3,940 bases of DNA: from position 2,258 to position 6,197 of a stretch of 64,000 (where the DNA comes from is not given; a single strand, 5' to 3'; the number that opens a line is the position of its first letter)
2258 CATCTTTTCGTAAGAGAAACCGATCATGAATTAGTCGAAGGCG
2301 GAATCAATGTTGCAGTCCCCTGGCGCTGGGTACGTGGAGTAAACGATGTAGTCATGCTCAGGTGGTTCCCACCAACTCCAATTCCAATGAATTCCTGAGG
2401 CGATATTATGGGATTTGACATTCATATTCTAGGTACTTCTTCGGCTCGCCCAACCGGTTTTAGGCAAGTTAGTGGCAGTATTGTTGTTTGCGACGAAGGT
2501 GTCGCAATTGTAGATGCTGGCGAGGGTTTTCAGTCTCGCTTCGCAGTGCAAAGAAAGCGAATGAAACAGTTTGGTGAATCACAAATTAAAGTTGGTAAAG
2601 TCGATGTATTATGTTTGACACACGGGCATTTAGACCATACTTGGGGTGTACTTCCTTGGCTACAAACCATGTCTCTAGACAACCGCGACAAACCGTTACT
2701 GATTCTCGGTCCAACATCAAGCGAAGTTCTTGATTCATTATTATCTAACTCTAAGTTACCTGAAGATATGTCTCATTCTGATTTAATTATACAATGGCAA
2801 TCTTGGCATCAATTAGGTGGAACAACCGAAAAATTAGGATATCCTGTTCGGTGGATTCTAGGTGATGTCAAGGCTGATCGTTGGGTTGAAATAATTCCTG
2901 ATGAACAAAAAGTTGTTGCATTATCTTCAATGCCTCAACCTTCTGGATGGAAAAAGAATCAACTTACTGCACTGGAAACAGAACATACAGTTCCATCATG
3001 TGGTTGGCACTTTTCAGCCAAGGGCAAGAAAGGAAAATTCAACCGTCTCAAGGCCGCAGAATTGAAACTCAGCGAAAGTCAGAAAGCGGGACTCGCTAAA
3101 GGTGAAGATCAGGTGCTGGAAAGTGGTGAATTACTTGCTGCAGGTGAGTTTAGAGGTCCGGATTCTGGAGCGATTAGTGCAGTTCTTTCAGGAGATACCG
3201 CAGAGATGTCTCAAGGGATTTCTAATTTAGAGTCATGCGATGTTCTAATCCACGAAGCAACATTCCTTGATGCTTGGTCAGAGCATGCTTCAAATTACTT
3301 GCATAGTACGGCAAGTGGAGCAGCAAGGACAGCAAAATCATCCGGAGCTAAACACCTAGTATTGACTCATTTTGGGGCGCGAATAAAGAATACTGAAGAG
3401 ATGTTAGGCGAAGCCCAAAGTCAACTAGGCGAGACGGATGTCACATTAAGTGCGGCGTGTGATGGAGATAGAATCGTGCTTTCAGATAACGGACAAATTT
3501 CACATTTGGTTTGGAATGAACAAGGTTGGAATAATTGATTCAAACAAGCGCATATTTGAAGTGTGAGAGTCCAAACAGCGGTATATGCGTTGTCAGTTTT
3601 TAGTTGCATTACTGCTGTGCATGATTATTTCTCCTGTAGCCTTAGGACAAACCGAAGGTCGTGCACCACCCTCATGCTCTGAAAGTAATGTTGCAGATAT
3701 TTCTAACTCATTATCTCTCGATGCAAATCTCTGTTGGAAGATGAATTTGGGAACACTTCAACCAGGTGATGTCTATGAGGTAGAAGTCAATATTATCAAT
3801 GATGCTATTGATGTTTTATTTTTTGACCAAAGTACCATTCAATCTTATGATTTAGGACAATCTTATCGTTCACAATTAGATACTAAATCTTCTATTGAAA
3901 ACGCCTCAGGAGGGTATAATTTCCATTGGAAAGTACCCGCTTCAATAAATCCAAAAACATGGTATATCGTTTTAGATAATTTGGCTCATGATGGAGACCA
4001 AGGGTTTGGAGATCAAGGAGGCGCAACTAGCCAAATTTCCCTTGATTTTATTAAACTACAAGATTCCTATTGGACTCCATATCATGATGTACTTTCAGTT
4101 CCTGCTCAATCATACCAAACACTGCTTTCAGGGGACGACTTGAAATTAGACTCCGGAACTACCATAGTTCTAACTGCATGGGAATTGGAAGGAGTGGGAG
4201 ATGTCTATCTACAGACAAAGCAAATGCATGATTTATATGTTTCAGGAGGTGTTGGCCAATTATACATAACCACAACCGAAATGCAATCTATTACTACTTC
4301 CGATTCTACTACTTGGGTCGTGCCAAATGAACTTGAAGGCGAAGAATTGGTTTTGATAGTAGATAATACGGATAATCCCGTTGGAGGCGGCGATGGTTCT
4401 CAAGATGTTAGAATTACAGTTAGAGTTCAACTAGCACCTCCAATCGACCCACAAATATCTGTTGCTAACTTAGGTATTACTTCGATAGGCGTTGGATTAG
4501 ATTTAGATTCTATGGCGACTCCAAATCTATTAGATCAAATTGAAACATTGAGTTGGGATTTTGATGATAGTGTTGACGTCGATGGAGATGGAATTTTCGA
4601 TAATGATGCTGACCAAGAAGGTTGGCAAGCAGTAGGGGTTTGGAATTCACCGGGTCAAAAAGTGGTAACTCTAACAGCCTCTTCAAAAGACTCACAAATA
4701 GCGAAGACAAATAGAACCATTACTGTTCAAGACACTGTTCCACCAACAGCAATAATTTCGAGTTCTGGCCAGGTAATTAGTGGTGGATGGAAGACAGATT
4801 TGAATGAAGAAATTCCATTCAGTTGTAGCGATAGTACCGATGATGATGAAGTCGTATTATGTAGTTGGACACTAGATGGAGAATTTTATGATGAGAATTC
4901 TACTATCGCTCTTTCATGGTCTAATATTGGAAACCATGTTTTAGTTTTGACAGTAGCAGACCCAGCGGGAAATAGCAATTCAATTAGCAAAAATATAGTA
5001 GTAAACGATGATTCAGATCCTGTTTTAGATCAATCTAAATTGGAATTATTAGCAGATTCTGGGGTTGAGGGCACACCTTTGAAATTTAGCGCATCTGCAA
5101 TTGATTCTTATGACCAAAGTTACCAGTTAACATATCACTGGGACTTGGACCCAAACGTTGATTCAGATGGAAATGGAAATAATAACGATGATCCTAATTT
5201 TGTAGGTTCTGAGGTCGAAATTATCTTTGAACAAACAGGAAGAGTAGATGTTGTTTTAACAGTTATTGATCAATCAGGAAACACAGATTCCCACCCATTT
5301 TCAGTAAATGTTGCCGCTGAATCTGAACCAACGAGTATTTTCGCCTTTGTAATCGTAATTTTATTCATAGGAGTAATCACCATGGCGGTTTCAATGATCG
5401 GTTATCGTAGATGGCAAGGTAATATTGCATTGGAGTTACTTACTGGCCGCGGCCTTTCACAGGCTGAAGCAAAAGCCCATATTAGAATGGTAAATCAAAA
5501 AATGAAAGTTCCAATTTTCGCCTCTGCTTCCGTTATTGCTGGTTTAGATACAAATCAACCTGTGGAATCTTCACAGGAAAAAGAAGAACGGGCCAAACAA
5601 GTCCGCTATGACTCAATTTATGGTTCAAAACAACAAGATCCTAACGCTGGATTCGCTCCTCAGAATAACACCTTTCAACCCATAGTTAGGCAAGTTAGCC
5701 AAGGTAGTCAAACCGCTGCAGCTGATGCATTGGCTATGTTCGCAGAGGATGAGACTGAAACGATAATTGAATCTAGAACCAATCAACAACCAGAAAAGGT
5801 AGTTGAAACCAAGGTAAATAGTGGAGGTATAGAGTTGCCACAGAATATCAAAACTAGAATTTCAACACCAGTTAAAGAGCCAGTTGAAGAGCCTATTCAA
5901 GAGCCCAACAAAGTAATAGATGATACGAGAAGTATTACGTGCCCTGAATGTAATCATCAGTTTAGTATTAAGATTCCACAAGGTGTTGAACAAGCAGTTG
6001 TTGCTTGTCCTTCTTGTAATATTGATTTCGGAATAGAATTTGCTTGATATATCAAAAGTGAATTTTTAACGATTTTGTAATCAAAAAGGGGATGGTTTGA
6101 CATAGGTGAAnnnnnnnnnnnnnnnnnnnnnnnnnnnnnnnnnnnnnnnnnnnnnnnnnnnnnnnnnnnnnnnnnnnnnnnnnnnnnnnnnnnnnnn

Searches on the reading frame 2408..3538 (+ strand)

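Call 60: search_protein_families(library=pfam, proteins=[window:2408-3538:+], max_evalue=0.00001)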
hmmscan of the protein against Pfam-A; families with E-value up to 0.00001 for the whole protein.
window:2408-3538:+ (376 aa): 2 families
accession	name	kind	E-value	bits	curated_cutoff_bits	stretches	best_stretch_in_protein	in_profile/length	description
PF12706.13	Lactamase_B_2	-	7.7e-12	45.7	27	0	258-322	137-200/200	Beta-lactamase superfamily domain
PF00753.33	Lactamase_B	-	8.6e-08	32.8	22.7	1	17-86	2-65/196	Metallo-beta-lactamase superfamily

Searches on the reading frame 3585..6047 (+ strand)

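Call 60: search_protein_families(library=pfam, proteins=[window:3585-6047:+], max_evalue=0.00001)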
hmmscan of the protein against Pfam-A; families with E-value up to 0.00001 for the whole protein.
window:3585-6047:+ (820 aa): 2 families
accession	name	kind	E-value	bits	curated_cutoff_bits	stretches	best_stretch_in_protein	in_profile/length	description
PF18911.6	PKD_4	-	1.1e-09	38.6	27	0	493-574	14-83/85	PKD domain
PF00801.26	PKD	-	3.3e-09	37.1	23.5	0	406-471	13-79/80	PKD domain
